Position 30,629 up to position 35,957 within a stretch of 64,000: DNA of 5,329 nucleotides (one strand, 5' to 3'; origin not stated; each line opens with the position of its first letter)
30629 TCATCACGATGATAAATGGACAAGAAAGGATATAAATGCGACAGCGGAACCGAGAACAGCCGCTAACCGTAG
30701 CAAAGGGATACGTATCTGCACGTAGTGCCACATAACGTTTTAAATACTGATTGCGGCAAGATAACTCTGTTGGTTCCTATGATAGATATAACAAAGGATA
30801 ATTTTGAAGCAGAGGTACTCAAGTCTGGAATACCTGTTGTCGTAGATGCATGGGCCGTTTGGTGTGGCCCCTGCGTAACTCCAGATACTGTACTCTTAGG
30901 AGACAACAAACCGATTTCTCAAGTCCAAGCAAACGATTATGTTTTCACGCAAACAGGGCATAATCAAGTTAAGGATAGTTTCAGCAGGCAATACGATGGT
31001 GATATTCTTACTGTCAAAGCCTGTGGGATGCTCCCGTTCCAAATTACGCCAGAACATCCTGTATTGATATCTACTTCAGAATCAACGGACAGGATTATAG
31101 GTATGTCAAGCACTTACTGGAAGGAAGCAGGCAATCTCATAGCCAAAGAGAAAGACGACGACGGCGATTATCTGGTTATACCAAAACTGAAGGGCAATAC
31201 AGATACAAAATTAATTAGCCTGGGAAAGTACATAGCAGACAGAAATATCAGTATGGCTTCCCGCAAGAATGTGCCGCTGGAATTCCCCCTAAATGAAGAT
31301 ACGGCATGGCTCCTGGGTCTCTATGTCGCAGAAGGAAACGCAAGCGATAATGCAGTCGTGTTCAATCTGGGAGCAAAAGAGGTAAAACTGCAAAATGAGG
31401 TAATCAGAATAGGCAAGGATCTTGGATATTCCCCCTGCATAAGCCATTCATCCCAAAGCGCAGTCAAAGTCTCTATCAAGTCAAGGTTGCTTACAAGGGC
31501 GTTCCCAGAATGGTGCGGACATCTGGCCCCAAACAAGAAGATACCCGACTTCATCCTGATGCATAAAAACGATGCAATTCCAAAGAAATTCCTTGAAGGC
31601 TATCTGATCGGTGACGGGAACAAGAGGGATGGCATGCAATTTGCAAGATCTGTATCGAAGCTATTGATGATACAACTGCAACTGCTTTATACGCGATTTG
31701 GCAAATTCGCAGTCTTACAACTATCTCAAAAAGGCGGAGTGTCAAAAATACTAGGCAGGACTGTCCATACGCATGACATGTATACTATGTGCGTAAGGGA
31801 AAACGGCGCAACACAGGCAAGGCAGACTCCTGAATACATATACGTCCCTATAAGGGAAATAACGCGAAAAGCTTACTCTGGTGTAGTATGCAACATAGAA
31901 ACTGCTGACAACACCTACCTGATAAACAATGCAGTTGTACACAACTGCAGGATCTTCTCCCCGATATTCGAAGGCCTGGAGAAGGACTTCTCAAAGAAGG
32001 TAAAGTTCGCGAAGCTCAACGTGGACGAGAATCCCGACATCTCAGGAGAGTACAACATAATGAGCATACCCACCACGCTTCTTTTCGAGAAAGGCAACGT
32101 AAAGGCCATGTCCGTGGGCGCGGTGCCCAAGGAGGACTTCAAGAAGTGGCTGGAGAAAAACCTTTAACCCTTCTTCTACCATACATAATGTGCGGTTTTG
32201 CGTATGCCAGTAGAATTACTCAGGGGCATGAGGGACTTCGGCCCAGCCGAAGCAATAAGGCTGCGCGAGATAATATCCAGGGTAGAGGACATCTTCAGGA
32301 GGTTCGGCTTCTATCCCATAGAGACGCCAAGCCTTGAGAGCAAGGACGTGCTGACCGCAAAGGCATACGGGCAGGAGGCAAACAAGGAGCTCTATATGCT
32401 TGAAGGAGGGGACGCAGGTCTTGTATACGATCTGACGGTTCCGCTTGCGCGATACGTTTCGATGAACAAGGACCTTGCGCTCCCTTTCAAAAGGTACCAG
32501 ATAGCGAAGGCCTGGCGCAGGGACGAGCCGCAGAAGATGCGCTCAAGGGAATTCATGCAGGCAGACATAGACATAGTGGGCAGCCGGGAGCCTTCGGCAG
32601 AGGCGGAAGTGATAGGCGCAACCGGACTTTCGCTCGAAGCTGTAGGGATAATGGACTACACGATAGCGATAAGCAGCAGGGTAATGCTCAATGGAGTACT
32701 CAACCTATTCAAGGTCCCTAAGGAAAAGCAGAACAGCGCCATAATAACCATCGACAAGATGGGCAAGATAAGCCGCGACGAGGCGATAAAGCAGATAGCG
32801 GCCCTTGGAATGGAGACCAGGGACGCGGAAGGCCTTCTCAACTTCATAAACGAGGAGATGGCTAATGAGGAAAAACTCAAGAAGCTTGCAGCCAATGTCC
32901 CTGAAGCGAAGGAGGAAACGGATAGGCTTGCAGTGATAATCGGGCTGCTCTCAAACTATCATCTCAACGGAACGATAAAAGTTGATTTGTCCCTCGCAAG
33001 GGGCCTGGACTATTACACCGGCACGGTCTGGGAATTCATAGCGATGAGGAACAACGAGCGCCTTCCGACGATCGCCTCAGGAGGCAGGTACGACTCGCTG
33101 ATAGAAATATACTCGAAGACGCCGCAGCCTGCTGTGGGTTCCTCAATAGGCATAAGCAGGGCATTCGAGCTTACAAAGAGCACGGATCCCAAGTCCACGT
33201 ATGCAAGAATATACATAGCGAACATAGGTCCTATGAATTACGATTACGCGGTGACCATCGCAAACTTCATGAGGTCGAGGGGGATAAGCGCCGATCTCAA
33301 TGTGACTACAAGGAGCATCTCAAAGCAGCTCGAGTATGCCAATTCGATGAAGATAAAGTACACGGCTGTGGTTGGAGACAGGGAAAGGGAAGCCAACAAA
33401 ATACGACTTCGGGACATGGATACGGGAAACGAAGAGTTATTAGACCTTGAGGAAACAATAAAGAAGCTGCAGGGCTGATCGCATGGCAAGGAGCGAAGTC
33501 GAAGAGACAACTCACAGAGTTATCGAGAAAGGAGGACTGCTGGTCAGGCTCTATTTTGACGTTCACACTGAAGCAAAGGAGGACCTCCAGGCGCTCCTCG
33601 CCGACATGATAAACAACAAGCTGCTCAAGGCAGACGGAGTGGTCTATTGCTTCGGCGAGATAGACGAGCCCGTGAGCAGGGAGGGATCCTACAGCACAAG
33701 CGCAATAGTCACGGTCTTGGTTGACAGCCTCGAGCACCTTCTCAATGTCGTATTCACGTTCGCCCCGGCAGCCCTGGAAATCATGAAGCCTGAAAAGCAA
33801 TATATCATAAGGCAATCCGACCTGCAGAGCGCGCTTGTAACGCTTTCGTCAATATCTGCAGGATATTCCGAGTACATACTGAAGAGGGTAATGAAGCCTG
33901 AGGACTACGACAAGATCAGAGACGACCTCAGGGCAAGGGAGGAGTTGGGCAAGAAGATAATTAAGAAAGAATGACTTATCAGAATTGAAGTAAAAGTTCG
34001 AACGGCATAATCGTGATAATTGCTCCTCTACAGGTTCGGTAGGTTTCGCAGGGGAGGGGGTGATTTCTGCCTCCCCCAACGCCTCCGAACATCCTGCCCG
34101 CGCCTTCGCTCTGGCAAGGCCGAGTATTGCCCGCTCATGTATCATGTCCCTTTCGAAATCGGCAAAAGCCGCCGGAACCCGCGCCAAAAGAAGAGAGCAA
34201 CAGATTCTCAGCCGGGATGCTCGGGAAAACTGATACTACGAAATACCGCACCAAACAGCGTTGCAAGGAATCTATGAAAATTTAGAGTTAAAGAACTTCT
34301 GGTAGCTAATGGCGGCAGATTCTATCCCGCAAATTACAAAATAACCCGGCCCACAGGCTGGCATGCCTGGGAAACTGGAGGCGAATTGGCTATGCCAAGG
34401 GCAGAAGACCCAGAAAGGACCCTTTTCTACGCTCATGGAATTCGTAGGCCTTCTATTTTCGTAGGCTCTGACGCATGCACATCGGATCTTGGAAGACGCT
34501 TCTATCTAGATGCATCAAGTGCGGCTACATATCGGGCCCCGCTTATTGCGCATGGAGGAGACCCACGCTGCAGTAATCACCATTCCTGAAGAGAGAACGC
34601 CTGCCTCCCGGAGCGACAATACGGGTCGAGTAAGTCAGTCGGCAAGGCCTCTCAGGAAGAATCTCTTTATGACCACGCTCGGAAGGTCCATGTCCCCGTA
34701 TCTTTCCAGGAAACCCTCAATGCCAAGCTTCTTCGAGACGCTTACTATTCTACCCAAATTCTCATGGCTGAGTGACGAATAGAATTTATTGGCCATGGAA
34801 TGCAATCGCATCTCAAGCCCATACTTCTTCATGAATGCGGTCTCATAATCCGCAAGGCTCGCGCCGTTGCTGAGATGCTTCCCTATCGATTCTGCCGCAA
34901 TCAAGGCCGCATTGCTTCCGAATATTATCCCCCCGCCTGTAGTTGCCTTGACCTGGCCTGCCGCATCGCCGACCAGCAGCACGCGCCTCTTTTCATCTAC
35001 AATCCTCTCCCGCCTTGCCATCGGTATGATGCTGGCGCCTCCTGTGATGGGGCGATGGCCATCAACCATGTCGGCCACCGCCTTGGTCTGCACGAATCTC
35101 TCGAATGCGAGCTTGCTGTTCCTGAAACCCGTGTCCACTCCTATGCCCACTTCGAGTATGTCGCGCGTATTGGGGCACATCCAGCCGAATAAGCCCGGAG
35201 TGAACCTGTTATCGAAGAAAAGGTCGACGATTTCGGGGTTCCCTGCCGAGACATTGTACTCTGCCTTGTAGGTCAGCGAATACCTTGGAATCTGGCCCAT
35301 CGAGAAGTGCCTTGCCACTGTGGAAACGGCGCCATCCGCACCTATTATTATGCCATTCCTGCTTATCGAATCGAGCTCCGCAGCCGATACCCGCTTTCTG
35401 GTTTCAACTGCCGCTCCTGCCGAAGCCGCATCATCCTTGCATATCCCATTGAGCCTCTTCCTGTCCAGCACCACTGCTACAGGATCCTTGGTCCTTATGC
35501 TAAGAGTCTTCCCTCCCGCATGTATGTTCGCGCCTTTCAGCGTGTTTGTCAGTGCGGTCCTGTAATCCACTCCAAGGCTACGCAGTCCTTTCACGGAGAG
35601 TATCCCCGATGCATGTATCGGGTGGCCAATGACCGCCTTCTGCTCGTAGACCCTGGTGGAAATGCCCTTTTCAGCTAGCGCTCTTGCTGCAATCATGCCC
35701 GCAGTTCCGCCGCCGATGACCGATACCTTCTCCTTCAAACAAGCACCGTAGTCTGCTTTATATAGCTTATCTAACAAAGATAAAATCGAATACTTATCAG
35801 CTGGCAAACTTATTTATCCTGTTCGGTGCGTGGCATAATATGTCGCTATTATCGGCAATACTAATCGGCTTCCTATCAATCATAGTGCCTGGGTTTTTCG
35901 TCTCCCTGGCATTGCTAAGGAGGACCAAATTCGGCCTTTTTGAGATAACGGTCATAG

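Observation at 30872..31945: Complete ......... intein inserted inside the CGPC active site of thioredoxin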

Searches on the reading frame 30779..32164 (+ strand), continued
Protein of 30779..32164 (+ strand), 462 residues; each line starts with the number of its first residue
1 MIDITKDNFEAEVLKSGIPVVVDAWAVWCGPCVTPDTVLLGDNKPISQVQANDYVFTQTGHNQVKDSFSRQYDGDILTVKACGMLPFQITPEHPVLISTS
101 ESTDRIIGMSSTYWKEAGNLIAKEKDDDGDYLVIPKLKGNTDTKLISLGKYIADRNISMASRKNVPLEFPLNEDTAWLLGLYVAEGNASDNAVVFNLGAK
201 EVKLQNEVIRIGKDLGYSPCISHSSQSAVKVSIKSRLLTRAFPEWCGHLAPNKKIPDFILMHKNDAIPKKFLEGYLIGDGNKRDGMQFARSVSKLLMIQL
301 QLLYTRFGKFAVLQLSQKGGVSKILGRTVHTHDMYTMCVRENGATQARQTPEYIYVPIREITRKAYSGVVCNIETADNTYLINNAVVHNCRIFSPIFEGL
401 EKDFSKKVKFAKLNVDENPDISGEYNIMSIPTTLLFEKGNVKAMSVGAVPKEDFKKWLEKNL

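Call 58: search_protein_families(library=pfam, alignment_id=A1, max_evalue=5)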
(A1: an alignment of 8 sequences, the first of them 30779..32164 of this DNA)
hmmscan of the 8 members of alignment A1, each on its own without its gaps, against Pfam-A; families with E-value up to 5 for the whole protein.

A. member 1, window:30779-32164:+ (462 aa): 10 families
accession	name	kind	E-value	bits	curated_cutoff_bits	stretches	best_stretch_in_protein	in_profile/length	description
PF00085.26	Thioredoxin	-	1.1e-22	80.4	23.5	2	389-459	32-102/103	Thioredoxin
PF13098.12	Thioredoxin_2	-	1.2e-05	26.1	27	1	393-458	41-104/104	Thioredoxin-like domain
PF14528.11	LAGLIDADG_3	-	0.00061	20.4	22.5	1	270-319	5-58/82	LAGLIDADG-like domain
PF04756.19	OST3_OST6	-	0.0048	16.8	27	1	401-440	67-106/294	OST3 / OST6 family, transporter family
PF13899.12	Thioredoxin_7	-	0.0051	17.3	27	1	12-66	12-65/83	Thioredoxin-like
PF05203.21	Hom_end_hint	-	0.042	14.3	32.1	0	191-388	148-228/228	Hom_end-associated Hint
PF13192.12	Thioredoxin_3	-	0.057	13.9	24.8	1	410-458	31-75/76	Thioredoxin domain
PF08199.16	E2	-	0.085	13.3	25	1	301-310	4-13/37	Bacteriophage E2-like protein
PF14890.11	Intein_splicing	-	0.11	12.8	35.8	1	62-389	36-155/155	Intein splicing domain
PF13905.12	Thioredoxin_8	-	0.19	12.5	27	0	387-418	13-46/94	Thioredoxin-like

B. families by the number of members that match (of 8 scanned): 21 families
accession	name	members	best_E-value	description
PF00085.26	Thioredoxin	8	2.9e-27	Thioredoxin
PF14528.11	LAGLIDADG_3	8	3.7e-12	LAGLIDADG-like domain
PF14890.11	Intein_splicing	8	5.8e-07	Intein splicing domain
PF13098.12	Thioredoxin_2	8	6.5e-07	Thioredoxin-like domain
PF13905.12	Thioredoxin_8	7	0.0002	Thioredoxin-like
PF13899.12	Thioredoxin_7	6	0.0051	Thioredoxin-like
PF13192.12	Thioredoxin_3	4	0.00021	Thioredoxin domain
PF04756.19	OST3_OST6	3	0.0048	OST3 / OST6 family, transporter family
PF08534.16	Redoxin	2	0.00015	Redoxin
PF05204.19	Hom_end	2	0.00016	Homing endonuclease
PF13848.12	Thioredoxin_6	2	0.00056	Thioredoxin-like domain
PF13728.12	TraF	2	0.0062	F plasmid transfer operon protein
PF00578.27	AhpC-TSA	2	0.014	AhpC/TSA family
PF07449.17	HyaE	2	0.018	Hydrogenase-1 expression protein HyaE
PF14527.11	LAGLIDADG_WhiA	1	0.029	WhiA LAGLIDADG-like domain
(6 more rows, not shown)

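Call 69: find_related_loci(query=A2, collection=viral_contigs, flank=3000)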
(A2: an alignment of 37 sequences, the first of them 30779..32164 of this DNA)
Query A2 (462 aa) in viral_contigs; peptide patterns used: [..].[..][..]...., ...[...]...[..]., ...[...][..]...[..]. (x = any residue, [..] = any of these).
242 stretches matched a pattern; 53 encode a relative of the query (tblastn E <= 1e-3); 53 distinct loci.
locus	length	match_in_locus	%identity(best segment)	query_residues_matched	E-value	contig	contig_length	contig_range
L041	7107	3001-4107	41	32-392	8e-83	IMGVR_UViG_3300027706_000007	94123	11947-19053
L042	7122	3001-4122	34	32-390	3e-57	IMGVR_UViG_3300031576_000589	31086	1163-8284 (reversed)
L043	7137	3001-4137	32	32-390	6e-47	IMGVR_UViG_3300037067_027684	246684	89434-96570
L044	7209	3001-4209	32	32-426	1e-46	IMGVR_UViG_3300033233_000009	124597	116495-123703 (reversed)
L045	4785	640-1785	29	25-390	3e-32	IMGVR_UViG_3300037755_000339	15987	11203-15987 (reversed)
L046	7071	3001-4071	31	67-406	4e-32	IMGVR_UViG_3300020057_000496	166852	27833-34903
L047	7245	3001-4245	28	30-441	1e-32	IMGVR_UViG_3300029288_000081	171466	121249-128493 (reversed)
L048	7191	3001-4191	27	23-402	2e-26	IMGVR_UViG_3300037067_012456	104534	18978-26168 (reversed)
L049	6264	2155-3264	24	30-392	3e-23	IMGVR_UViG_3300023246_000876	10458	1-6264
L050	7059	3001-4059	27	31-394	6e-23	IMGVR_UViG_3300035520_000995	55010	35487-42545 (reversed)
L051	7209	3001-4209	26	26-389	2e-22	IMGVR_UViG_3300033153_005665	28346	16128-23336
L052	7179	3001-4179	27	31-439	3e-22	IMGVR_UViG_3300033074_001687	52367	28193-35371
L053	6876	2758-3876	25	31-417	1e-21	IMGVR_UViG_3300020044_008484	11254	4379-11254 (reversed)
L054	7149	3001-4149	25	12-390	1e-21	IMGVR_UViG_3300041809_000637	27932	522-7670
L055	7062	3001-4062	26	32-405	3e-21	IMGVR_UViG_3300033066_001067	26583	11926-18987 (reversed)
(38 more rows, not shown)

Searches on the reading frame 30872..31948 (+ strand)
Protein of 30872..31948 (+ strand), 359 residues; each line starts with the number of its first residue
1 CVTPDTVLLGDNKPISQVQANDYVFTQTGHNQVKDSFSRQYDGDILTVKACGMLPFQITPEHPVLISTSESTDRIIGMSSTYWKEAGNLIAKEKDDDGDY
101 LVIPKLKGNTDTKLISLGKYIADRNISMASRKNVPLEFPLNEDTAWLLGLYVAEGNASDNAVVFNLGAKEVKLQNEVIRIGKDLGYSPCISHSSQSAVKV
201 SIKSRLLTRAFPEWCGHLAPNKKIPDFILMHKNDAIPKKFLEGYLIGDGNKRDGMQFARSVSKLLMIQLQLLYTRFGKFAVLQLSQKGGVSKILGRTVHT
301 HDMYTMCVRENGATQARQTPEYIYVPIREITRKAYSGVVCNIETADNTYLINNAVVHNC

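Call 3: search_protein_families(library=pfam, proteins=[window:30872-31945:+], max_evalue=0.01)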
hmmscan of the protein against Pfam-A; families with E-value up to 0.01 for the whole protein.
window:30872-31945:+ (358 aa): 1 family
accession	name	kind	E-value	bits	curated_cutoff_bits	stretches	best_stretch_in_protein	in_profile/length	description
PF14528.11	LAGLIDADG_3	-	0.00029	21.5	22.5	0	239-288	5-58/82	LAGLIDADG-like domain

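Call 4: search_protein_families(library=ncbifam, proteins=[window:30872-31945:+], max_evalue=0.01)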
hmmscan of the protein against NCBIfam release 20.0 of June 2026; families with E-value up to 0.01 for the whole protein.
window:30872-31945:+ (358 aa): 3 families
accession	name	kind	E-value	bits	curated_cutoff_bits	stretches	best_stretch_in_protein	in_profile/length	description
NF011491.0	PRK14898.1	equivalog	6.5e-12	44.3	783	1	122-288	223-390/860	DNA-directed RNA polymerase subunit A''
NF045703.1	rSAM_Tes_intein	exception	1.2e-09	36.6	1700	1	128-307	355-531/1040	tetraether lipid synthase Tes, intein-containing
NF011418.0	PRK14845.1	equivalog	0.00022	19.1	756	0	11-283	56-278/1049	translation initiation factor IF-2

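Call 5: search_solved_structures(query=window:30872-31948:+, max_evalue=1, show_alignments=2)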
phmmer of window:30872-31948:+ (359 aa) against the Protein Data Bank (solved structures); distinct sequences matched with E-value up to 1: 1.
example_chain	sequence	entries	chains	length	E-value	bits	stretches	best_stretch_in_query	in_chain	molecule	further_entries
2cw7_A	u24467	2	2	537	7.7e-11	44.9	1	140-293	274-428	Endonuclease PI-PkoII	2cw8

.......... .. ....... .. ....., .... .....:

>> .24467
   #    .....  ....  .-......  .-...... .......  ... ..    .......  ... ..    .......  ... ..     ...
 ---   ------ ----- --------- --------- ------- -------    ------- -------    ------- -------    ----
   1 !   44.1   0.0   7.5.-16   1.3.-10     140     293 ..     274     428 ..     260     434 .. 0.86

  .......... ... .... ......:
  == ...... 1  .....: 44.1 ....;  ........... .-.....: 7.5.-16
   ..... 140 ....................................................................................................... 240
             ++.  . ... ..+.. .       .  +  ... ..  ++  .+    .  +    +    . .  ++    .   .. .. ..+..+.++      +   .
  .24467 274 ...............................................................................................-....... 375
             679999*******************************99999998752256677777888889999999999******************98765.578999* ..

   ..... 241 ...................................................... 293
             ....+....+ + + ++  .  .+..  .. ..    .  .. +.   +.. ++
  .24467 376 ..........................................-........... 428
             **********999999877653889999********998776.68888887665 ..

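Call 59: search_protein_representatives(protein=window:30872-31945:+)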
Query: 358 residues. Proteins with E-value up to 0.001 (for the whole library): 4794; up to 1e-10: 1729; up to 1e-30: 254. The best 150 are listed.
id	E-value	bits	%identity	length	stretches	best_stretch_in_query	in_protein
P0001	5.0e-240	811.7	100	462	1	1-358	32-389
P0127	2.9e-134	464.0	41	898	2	1-358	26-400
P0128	2.5e-108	378.7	38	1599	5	137-358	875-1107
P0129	8.0e-94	331.0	37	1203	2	1-358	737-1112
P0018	3.5e-86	305.8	44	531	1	1-358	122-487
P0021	1.5e-85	303.7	46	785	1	1-358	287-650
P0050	4.8e-82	292.2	42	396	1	1-358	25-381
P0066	3.8e-81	289.3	45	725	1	1-358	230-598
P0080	7.1e-80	285.1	45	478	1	1-358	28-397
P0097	1.6e-78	280.7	42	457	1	1-358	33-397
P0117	2.1e-78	280.3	46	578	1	1-358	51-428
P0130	1.5e-77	277.5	45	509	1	1-358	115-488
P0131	1.7e-77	277.3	42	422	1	1-358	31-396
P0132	2.5e-77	276.7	29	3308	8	1-358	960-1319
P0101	2.9e-77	276.5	40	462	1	1-358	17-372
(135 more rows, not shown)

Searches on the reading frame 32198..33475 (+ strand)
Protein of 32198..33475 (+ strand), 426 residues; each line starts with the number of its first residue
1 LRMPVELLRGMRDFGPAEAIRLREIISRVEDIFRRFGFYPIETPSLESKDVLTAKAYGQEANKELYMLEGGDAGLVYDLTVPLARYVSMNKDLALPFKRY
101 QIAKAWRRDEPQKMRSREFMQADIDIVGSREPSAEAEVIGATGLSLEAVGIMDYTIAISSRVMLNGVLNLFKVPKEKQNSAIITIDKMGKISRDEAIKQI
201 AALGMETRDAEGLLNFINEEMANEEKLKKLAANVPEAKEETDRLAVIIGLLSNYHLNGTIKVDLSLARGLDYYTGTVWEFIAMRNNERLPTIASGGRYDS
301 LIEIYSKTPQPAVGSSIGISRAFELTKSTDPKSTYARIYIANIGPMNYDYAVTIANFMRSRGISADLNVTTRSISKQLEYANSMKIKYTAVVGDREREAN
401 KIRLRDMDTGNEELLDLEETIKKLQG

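Call 11: find_related_loci(query=window:32198-33475:+, collection=genome_contigs, flank=5000)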
Query window:32198-33475:+ (426 aa) in genome_contigs; peptide patterns used: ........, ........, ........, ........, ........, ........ (x = any residue, [..] = any of these).
63 stretches matched a pattern; 31 encode a relative of the query (tblastn E <= 1e-3); 31 distinct loci.
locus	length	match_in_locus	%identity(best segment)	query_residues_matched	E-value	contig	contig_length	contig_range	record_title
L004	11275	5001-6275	60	3-426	8e-176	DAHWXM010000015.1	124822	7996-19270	MAG TPA_asm: Candidatus Micrarchaeota archaeon isolate clean2166 k141_581631, whole genome shotgun sequence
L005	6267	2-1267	54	5-426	2e-154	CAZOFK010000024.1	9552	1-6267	MAG TPA_asm: Candidatus Micrarchaeota archaeon isolate SRP271791_co2_39 genome assembly, contig: NODE_1902_length_9552_c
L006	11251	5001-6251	53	9-425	1e-152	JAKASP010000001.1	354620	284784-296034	MAG: Candidatus Micrarchaeota archaeon isolate YP1.bin59 NODE_30_length_354620_cov_12.348470, whole genome shotgun seque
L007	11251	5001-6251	55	9-425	7e-152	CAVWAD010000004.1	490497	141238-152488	MAG: uncultured archaeon isolate MFD03726.bin.2.73 genome assembly, contig: contig_30163, whole genome shotgun sequence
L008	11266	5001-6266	51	3-425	4e-151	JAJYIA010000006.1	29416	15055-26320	MAG: Candidatus Micrarchaeota archaeon isolate DBS2-1.bin104 NODE_2668_length_29416_cov_3.545631, whole genome shotgun s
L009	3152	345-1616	52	3-426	1e-157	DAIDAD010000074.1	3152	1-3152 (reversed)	MAG TPA_asm: Candidatus Micrarchaeaceae archaeon isolate clean1831 NODE_74_length_3152_cov_3.889756, whole genome shotgu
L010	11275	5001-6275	50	2-425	3e-147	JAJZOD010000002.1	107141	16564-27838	MAG: Candidatus Micrarchaeota archaeon isolate MAS4.bin50 NODE_63_length_107141_cov_16.960136, whole genome shotgun sequ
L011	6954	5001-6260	55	5-424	2e-154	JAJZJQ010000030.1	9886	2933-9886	MAG: Candidatus Micrarchaeota archaeon isolate LSA5.bin54 NODE_10378_length_9886_cov_2.117123, whole genome shotgun sequ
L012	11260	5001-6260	55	5-424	3e-153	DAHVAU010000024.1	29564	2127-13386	MAG TPA_asm: Candidatus Micrarchaeota archaeon isolate clean2084 k141_230930, whole genome shotgun sequence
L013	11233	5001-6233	42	9-421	3e-95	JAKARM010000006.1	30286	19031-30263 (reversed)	MAG: Candidatus Micrarchaeota archaeon isolate YF4.bin12 NODE_946_length_30286_cov_54.368116, whole genome shotgun seque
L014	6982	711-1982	38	3-426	5e-90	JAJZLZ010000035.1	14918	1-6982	MAG: Candidatus Micrarchaeota archaeon isolate MAS3.bin159 NODE_8302_length_14918_cov_0.863092, whole genome shotgun seq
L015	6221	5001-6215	35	1-424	2e-63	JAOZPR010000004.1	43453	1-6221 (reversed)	MAG: Candidatus Aenigmatarchaeota archaeon isolate GMC4.metabat2.263 GMC4_424_length_43453_cov_11.380640, whole genome s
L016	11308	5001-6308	33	2-425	8e-60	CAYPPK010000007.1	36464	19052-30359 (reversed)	MAG TPA_asm: uncultured Candidatus Saccharibacteria bacterium isolate binchicken_co251_1000 genome assembly, contig: NOD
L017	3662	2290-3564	33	2-421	5e-59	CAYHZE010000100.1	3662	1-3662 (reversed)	MAG TPA_asm: uncultured Candidatus Saccharibacteria bacterium isolate ERP119705_co17_184 genome assembly, contig: NODE_5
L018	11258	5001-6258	59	9-425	9e-71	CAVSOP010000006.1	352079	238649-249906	MAG: uncultured archaeon isolate MFD01476.bin.2.32 genome assembly, contig: contig_42127, whole genome shotgun sequence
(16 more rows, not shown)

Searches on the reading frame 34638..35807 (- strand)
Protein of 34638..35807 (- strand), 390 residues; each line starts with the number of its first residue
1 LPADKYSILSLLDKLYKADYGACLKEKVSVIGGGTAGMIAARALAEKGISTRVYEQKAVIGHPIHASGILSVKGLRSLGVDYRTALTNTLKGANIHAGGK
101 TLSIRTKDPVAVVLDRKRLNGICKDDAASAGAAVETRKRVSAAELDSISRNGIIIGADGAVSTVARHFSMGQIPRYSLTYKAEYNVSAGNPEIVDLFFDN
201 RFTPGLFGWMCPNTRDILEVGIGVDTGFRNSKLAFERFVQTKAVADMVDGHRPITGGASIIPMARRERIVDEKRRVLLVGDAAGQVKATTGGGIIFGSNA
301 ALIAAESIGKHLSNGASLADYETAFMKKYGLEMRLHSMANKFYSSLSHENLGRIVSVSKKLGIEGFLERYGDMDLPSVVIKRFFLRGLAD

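Call 56: search_protein_families(library=pfam, proteins=[window:34638-35807:-], max_evalue=0.00001)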
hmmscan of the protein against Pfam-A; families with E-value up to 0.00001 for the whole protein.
window:34638-35807:- (390 aa): 1 family
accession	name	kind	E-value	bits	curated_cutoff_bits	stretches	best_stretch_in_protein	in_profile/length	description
PF01494.25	FAD_binding_3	-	6.9e-09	35.8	22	1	27-312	3-322/349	FAD binding domain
